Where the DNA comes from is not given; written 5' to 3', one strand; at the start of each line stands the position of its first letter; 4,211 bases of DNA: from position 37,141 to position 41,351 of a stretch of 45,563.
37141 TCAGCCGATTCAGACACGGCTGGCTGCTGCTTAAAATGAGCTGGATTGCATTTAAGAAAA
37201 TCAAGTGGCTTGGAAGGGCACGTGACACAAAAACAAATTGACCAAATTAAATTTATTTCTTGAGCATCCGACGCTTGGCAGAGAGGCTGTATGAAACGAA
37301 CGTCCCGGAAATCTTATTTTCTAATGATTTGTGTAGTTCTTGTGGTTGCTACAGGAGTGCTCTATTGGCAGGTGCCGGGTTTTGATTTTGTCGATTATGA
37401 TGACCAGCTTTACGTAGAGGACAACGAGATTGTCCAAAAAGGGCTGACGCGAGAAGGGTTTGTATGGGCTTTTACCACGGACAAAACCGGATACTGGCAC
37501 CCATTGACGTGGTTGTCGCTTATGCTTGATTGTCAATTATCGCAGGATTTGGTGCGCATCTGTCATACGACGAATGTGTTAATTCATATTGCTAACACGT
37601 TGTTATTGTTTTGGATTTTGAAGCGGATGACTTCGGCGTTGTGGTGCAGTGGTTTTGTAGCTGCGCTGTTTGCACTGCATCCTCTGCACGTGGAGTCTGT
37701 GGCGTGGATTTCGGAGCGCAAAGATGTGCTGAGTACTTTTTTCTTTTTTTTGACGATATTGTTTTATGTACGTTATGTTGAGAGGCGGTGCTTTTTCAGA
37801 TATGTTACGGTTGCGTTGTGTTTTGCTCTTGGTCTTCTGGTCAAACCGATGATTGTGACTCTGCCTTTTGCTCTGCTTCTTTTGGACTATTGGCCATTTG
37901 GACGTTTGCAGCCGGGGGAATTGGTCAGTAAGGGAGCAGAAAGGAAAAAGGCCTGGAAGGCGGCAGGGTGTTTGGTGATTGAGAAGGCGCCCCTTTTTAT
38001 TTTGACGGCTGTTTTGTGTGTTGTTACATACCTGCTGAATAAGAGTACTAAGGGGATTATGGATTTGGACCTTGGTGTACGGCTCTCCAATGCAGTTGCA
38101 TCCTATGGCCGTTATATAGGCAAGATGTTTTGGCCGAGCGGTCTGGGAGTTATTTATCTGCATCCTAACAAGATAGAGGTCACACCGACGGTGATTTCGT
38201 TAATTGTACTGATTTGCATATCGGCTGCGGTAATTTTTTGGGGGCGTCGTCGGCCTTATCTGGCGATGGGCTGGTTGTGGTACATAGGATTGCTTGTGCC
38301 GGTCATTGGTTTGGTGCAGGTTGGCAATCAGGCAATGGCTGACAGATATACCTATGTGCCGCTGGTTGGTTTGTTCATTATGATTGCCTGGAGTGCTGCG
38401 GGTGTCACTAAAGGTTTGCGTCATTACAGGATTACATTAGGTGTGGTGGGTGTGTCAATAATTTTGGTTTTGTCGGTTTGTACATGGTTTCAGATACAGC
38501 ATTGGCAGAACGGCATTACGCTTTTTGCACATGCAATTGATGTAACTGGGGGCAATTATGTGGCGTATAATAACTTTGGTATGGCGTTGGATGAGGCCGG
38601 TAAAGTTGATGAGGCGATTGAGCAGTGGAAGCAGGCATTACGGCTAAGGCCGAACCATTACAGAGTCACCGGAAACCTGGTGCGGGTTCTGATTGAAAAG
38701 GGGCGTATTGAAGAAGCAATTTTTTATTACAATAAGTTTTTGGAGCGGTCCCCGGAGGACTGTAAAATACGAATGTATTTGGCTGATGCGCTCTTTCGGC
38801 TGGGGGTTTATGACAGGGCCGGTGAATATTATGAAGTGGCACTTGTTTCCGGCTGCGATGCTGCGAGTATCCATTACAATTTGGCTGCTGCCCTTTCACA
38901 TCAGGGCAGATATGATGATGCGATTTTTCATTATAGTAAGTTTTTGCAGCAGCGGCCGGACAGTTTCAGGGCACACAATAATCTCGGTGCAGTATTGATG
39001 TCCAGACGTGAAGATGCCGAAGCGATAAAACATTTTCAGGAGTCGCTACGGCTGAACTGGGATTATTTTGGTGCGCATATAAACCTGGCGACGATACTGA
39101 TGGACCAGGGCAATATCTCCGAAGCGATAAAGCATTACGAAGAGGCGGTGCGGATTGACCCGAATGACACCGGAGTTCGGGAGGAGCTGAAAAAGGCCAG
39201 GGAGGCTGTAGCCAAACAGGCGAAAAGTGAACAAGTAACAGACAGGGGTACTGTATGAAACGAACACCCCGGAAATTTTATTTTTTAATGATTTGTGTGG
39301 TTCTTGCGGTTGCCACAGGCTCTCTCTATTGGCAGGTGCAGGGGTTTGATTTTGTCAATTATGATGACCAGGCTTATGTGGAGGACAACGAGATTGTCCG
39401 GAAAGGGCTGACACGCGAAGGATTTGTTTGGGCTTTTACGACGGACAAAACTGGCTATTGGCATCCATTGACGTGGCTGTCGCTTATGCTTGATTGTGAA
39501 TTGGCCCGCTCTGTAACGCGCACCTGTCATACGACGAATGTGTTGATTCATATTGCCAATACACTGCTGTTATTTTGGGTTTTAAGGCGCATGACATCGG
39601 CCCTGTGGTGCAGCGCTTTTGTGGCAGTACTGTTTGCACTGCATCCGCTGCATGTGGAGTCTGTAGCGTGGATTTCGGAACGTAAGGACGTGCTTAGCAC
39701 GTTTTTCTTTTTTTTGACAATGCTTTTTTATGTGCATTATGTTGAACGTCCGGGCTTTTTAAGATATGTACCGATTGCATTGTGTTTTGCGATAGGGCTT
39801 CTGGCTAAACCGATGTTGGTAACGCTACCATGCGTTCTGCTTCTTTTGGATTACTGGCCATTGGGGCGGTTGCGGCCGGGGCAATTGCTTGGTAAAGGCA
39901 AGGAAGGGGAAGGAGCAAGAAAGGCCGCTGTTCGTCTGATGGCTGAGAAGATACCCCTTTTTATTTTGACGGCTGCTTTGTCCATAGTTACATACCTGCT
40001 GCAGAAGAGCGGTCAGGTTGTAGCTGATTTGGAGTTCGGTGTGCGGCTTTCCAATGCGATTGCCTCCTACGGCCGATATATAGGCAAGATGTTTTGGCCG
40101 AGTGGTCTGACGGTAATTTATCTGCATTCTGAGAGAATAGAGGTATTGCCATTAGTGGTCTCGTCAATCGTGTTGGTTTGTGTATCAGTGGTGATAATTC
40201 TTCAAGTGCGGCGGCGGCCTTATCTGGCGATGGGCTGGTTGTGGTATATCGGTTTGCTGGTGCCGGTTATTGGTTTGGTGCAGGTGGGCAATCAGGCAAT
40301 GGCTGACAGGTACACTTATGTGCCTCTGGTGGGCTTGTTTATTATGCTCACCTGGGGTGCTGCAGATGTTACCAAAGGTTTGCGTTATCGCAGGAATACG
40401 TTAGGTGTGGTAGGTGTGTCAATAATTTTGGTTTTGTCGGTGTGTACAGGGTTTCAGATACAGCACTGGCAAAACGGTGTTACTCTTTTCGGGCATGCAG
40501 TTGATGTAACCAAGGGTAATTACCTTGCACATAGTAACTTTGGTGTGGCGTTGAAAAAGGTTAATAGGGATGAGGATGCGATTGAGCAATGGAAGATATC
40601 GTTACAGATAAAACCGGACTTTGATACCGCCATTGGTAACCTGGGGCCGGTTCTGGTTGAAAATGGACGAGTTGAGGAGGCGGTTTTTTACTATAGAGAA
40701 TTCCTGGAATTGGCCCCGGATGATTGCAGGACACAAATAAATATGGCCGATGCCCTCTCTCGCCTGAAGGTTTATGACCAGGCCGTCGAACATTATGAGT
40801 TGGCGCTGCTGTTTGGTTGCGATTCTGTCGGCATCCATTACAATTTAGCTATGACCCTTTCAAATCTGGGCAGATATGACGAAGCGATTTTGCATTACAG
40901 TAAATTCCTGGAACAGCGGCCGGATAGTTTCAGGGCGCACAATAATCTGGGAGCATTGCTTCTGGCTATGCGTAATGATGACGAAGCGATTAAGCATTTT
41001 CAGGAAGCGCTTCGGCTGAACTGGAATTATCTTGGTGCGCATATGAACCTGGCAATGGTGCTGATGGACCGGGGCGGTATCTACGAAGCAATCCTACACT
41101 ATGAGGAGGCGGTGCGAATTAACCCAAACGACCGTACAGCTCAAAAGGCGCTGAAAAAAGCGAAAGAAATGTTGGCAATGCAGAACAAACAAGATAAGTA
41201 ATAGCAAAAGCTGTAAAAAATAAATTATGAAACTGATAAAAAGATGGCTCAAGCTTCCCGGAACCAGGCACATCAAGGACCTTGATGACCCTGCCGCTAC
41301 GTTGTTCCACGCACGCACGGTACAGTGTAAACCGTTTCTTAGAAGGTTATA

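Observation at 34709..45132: Tightly packed 7-gene operon: candidate polyprenyl-phosphate-sugar dependent periplasmic glycosylation/methylation system with four GT-C enzymes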

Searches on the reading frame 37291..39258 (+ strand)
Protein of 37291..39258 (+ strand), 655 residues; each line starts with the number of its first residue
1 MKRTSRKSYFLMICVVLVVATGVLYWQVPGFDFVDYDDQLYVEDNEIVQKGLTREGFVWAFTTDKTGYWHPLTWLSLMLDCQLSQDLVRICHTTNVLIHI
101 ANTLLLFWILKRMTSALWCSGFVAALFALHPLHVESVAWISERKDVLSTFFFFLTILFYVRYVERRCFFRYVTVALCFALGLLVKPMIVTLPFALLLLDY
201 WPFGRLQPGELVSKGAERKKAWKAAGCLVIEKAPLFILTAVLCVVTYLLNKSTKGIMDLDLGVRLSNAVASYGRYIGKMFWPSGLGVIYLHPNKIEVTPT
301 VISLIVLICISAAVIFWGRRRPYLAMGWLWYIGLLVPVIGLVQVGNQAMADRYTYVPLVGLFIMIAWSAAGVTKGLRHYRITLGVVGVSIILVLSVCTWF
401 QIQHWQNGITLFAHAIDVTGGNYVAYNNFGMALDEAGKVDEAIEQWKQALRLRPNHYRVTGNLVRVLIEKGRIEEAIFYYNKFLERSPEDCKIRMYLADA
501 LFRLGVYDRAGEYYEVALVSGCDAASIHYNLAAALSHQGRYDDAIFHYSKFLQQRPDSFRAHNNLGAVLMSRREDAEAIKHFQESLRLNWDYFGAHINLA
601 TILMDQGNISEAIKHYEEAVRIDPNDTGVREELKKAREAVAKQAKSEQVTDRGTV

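Call 5: search_protein_families(library=pfam, proteins=[window:37291-39258:+], max_evalue=0.01)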
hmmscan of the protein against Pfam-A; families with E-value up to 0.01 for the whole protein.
window:37291-39258:+ (655 aa): 30 families (the best 25 are shown)
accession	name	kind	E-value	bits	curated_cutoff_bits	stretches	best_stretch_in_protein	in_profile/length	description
PF07719.23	TPR_2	-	4.6e-37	123.5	27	4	595-626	3-34/34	Tetratricopeptide repeat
PF00515.34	TPR_1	-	3.2e-34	115.8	27.8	4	595-626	3-34/34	Tetratricopeptide repeat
PF13414.12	TPR_11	-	6.5e-30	103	26.8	3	538-570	7-39/42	TPR repeat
PF13432.12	TPR_16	-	1.9e-28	98.9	32.7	4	429-490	3-64/65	Tetratricopeptide repeat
PF13431.12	TPR_17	-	3.9e-27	92.6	24.4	0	411-444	1-34/34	Tetratricopeptide repeat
PF13181.12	TPR_8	-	1.7e-26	90.5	25.7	3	595-626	3-34/34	Tetratricopeptide repeat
PF13428.12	TPR_14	-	1.3e-24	84.6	23.5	2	595-633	3-41/44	Tetratricopeptide repeat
PF14559.12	TPR_19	-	7.4e-24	84.3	25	3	435-477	3-45/68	Tetratricopeptide repeat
PF13424.12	TPR_12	-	8.2e-21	74.4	30.1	4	523-588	1-74/77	Tetratricopeptide repeat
PF13374.12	TPR_10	-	3.5e-18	65.4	27.5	2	598-622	7-31/42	Tetratricopeptide repeat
PF24575.1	TPR_Slam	-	8.9e-18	65.1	35.2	2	523-582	45-104/104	Surface lipoprotein assembly modifier, N-terminal TPR repeats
PF12895.13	ANAPC3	-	1.8e-14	54.2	27.2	2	470-550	2-81/82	Anaphase-promoting complex, cyclosome, subunit 3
PF13176.12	TPR_7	-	2.6e-14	52.5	27.9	0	595-626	1-34/36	Tetratricopeptide repeat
PF13174.12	TPR_6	-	5.7e-14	52.2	26.3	0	529-558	4-33/33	Tetratricopeptide repeat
PF25064.1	ARM_TT21_5th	-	2.2e-12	47.7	27.8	0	438-486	16-64/117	TT21 fifth ARM repeats domain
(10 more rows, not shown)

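Call 6: search_protein_families(library=ncbifam, proteins=[window:37291-39258:+], max_evalue=0.01)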
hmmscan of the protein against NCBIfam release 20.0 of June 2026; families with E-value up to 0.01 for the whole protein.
window:37291-39258:+ (655 aa): 37 families (the best 25 are shown)
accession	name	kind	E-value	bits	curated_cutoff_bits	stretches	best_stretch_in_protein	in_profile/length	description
NF040959.1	MamA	equivalog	8e-33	113.6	200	3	468-586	82-200/204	magnetosome protein MamA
TIGR02917.1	PEP_TPR_lipo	equivalog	2.5e-29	101.8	312.2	3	539-646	445-552/899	XrtA/PEP-CTERM system TPR-repeat protein PrsT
NF033762.1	social_mot_Tgl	equivalog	2.7e-25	89.2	225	2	524-620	30-127/252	social motility TPR repeat lipoprotein Tgl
TIGR02521.1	type_IV_pilW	equivalog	1e-20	74.3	154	2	491-636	31-178/234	type IV pilus biogenesis/stability protein PilW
NF033920.0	C39_PA2778_fam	equivalog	1.3e-15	57.5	150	2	543-624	174-255/255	PA2778 family cysteine peptidase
NF033758.1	gliding_GltE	equivalog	2.3e-15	56.5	225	2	422-519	85-182/411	adventurous gliding motility TPR repeat lipoprotein GltE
NF047558.1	TPR_END_plus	domain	6.6e-14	51.6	32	1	595-626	1-32/56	TPR end-of-group domain-containing protein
NF002725.1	PRK02603.1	equivalog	3.5e-12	46.7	143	2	574-649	50-128/173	photosystem I assembly protein Ycf3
NF053607.1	CHU_0125_OmpA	equivalog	2.4e-10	39.6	620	2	518-651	15-141/639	CHU_0125 family OmpA-like outer membrane integrity protein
TIGR00990.1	3a0801s09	subfamily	4.6e-10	38.8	757.25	1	423-625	331-540/615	mitochondrial import receptor subunit TOM70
TIGR02552.1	LcrH_SycD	equivalog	1.3e-09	37.8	104.8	1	500-588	27-115/136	SycD/LcrH family type III secretion system chaperone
NF011721.1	PRK15174.1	equivalog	2.4e-09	36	1200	1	436-590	264-415/656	Vi polysaccharide transport protein VexE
NF047507.1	TPR_BatC_Lepto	exception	3.1e-09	36.6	175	1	524-599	57-136/214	TPR repeat-containing protein BatC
TIGR00540.1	TPR_hemY_coli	hypoth_equivalog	4.1e-09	35.7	142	2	433-550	271-384/385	heme biosynthesis-associated TPR protein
TIGR02795.1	tol_pal_ybgF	equivalog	4.7e-09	36.9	90.1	1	528-619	5-102/119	tol-pal system protein YbgF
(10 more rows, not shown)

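Call 34: predict_structure(alignment_id=A2)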
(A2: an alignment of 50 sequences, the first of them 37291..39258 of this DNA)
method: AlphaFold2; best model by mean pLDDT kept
length: 655 residues; sequences in the alignment: 50
mean_pLDDT: 85.9   pTM: 0.76
mean pLDDT of the five models: 85.9, 85.1, 83.8, 83.1, 74.3
residues with pLDDT >= 90: 341; 70-90: 238; 50-70: 64; < 50: 12
segments of 3 or more residues with pLDDT < 50: 1-5
pLDDT, mean of each block of 10 residues (from residue 1): 61 94 82 66 82 91 71 91 84 92 97 92 93 79 88 96 93 95 82 92 85 80 88 91 78 63 78 81 60 76 91 90 93 72 51 74 92 81 82 84 79 74 83 92 95 88 93 95 91 92 95 94 90 96 97 96 97 96 98 97 95 97 96 94 70 46
secondary structure, 60 per line:
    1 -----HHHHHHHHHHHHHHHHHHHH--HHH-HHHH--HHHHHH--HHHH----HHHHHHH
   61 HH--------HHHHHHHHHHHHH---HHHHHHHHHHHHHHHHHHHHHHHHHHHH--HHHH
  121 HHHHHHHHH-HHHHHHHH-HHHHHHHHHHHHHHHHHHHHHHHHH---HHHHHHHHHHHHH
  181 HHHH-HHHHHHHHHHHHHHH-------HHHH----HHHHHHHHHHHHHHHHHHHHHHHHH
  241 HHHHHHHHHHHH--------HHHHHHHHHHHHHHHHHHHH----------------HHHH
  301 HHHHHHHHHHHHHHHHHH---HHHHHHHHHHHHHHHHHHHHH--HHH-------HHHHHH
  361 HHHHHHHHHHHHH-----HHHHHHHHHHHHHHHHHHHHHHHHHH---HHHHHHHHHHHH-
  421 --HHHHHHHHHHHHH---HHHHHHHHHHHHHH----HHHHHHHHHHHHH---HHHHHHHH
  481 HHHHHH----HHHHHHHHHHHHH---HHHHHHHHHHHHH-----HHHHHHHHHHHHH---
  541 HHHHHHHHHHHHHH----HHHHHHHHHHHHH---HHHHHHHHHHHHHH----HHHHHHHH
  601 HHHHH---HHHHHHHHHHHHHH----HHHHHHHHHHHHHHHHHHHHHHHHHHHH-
elements in order: H6-25 H32-35 H38-43 H46-49 H54-62 H71-83 H87-114 H117-129 H131-138 H140-164 H168-184 H186-200 H208-211 H216-252 H261-280 H297-318 H322-342 H355-373 H379-404 H408-419 H423-435 H439-452 H457-469 H473-486 H491-503 H507-519 H525-537 H541-554 H559-571 H575-588 H593-605 H609-622 H627-654

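Call 37: fold_search(model_id=the predicted structure, library=pdb)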
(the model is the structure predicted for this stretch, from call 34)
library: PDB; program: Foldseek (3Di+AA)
matches with E <= 10: 1277; with E <= 0.001: 349
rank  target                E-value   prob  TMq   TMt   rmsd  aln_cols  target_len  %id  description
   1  8chy                  3.8e-11  1.00  0.33  0.76   2.3       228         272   35  Crystal structure of an 8-repeat consensus TPR superhelix with Zinc. (released 2024-02-21)
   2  9qhc_A                5.4e-11  1.00  0.36  0.80   2.2       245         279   31  Crystal structure of 8-repeat CTPR protein with eliminated coordination sites (released 2025-10-22)
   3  9qhc_B                7.1e-11  1.00  0.36  0.82   2.2       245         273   31  Crystal structure of 8-repeat CTPR protein with eliminated coordination sites (released 2025-10-22)
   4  1w3b_A                8.0e-11  1.00  0.31  0.48  16.6       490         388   18  The superhelical TPR domain of O-linked GlcNAc transferase reveals structural similarities to importin alpha. (released 2004-09-09)
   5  9qhb                  2.2e-10  1.00  0.34  0.79   2.0       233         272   32  Crystal structure of 16-repeat CTPR protein with eliminated coordination sites (released 2025-10-22)
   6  1w3b_B                3.9e-10  1.00  0.35  0.60  12.1       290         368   26  The superhelical TPR domain of O-linked GlcNAc transferase reveals structural similarities to importin alpha. (released 2004-09-09)
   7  7yea_A                9.5e-10  1.00  0.30  0.20  19.8       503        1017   20  Human O-GlcNAc transferase Dimer (released 2023-07-12)
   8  7ntf_A                1.7e-09  1.00  0.32  0.23  17.0       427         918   20  Cryo-EM structure of unliganded O-GlcNAc transferase (released 2021-11-17)
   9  6eou                  1.8e-09  1.00  0.32  0.57  13.7       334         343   23  O-GlcNAc transferase TPR domain with the intellectual disability associated mutation L254F (released 2018-05-09)
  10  7yeh_A                3.3e-09  1.00  0.31  0.21  19.2       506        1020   20  Cryo-EM structure of human OGT-OGA complex (released 2023-07-12)
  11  7ntf_B                5.9e-09  1.00  0.25  0.20  12.0       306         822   26  Cryo-EM structure of unliganded O-GlcNAc transferase (released 2021-11-17)
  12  8dtg_B                1.0e-08  1.00  0.33  0.29  10.3       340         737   19  Cryo-EM structure of Arabidopsis SPY alternative conformation 1 (released 2023-03-08)
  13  7y4i_A                1.4e-08  1.00  0.32  0.26  10.8       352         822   21  Crystal structure of SPINDLY in complex with GDP (released 2022-12-07)
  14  8dtg_A                1.4e-08  1.00  0.34  0.28  10.8       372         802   19  Cryo-EM structure of Arabidopsis SPY alternative conformation 1 (released 2023-03-08)
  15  8dth_B                1.9e-08  1.00  0.30  0.28   8.0       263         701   24  Cryo-EM structure of Arabidopsis SPY alternative conformation 2 (released 2023-03-08)
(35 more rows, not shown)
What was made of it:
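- Tried and rejected: A fold search with the full-length TPR-GT-C model was swamped by TPR matches and said nothing about the membrane domain (call 37).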

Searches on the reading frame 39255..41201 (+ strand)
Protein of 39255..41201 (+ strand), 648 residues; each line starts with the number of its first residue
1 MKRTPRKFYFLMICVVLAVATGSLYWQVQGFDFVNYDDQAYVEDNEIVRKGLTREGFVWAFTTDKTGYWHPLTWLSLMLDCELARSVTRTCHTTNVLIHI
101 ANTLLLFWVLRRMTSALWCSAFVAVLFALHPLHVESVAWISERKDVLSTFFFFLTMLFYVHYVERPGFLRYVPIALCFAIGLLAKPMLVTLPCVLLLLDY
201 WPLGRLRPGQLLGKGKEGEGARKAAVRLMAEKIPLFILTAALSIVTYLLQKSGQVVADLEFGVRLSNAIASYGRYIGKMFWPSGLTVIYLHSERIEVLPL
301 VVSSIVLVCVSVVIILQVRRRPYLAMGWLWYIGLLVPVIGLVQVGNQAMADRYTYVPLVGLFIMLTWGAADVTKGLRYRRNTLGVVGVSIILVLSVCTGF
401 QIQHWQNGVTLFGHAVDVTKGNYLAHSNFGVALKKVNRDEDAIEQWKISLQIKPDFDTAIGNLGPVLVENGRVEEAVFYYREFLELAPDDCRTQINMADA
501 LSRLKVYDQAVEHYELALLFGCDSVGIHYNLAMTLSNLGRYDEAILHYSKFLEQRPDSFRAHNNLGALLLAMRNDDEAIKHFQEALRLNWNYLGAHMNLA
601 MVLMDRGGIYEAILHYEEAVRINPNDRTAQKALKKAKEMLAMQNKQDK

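Call 5: search_protein_families(library=pfam, proteins=[window:39255-41201:+], max_evalue=0.01)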
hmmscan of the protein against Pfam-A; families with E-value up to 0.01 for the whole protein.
window:39255-41201:+ (648 aa): 19 families
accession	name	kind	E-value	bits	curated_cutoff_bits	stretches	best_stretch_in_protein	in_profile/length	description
PF00515.34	TPR_1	-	9.1e-31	104.8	27.8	3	560-589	2-31/34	Tetratricopeptide repeat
PF07719.23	TPR_2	-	1.7e-29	99.9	27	3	560-589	2-31/34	Tetratricopeptide repeat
PF13414.12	TPR_11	-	1.8e-25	88.8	26.8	1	538-571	7-40/42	TPR repeat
PF13181.12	TPR_8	-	1.3e-22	78.4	25.7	1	527-557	3-33/34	Tetratricopeptide repeat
PF13431.12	TPR_17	-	5.6e-21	73.4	24.4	1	548-579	2-33/34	Tetratricopeptide repeat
PF13428.12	TPR_14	-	5.8e-18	64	23.5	2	527-567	3-43/44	Tetratricopeptide repeat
PF13424.12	TPR_12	-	1.4e-16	60.9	30.1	3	527-588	5-74/77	Tetratricopeptide repeat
PF13432.12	TPR_16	-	1.9e-16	60.6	32.7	1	529-590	1-62/65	Tetratricopeptide repeat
PF13176.12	TPR_7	-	3.7e-15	55.1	27.9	0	528-557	2-31/36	Tetratricopeptide repeat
PF14559.12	TPR_19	-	1.8e-14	54.2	25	2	539-583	5-49/68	Tetratricopeptide repeat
PF13374.12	TPR_10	-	1.4e-12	47.6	27.5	1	563-588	6-31/42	Tetratricopeptide repeat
PF24575.1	TPR_Slam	-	4.7e-11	43.5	35.2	1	523-582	45-104/104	Surface lipoprotein assembly modifier, N-terminal TPR repeats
PF13174.12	TPR_6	-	4e-10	40.1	26.3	1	529-558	4-33/33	Tetratricopeptide repeat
PF13371.12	TPR_9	-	6.9e-07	29.6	35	0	503-558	7-62/73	Tetratricopeptide repeat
PF12895.13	ANAPC3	-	3.9e-06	27.5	27.2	1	470-549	2-80/82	Anaphase-promoting complex, cyclosome, subunit 3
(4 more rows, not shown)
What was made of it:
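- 39255..41201 (+): TPR-GT-C paralogue 2 (648 aa), a tandem duplicate of the previous gene with a 4-nt ATGA overlap. TPR Pfam hits (call 5).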

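Call 6: search_protein_families(library=ncbifam, proteins=[window:39255-41201:+], max_evalue=0.01)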
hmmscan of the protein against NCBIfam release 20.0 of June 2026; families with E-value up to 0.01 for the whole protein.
window:39255-41201:+ (648 aa): 26 families (the best 25 are shown)
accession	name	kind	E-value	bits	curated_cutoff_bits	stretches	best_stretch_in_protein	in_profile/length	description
NF033762.1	social_mot_Tgl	equivalog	1.2e-24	87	225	2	525-620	31-127/252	social motility TPR repeat lipoprotein Tgl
NF040959.1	MamA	equivalog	7e-24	84.4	200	2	465-620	45-200/204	magnetosome protein MamA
TIGR02917.1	PEP_TPR_lipo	equivalog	7.5e-23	80.3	312.2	2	462-570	708-815/899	XrtA/PEP-CTERM system TPR-repeat protein PrsT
TIGR02521.1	type_IV_pilW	equivalog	2e-17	63.5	154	2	507-636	47-178/234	type IV pilus biogenesis/stability protein PilW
NF033758.1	gliding_GltE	equivalog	3.6e-16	59.2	225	2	527-625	224-322/411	adventurous gliding motility TPR repeat lipoprotein GltE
TIGR02552.1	LcrH_SycD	equivalog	5.9e-11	42.2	104.8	1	529-588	56-115/136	SycD/LcrH family type III secretion system chaperone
NF033920.0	C39_PA2778_fam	equivalog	1.1e-10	41.4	150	1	532-624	163-255/255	PA2778 family cysteine peptidase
NF047507.1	TPR_BatC_Lepto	exception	9.4e-10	38.3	175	1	505-600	38-137/214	TPR repeat-containing protein BatC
NF002725.1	PRK02603.1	equivalog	3.3e-09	37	143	0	507-568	51-115/173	photosystem I assembly protein Ycf3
NF047558.1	TPR_END_plus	domain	1.5e-08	34.5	32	0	528-560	2-33/56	TPR end-of-group domain-containing protein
NF052230.1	T9SS_PorE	exception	8e-08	31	600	1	493-576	59-142/648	PorE family type IX secretion system protein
NF011886.0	PRK15359.1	equivalog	4.6e-07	29.7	146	1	539-640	38-139/144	type III secretion system chaperone protein SscB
NF047371.1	FlcA_CTERM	equivalog_domain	6.4e-07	28.2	300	1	498-587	445-535/646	periplasmic flagellar collar protein FlcA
NF052415.1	T3SS_chap_SctY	equivalog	8.2e-07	29.5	70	1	462-553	11-105/106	type III secretion apparatus assembly chaperone SctY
NF053607.1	CHU_0125_OmpA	equivalog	1.6e-06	27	620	1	517-644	14-138/639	CHU_0125 family OmpA-like outer membrane integrity protein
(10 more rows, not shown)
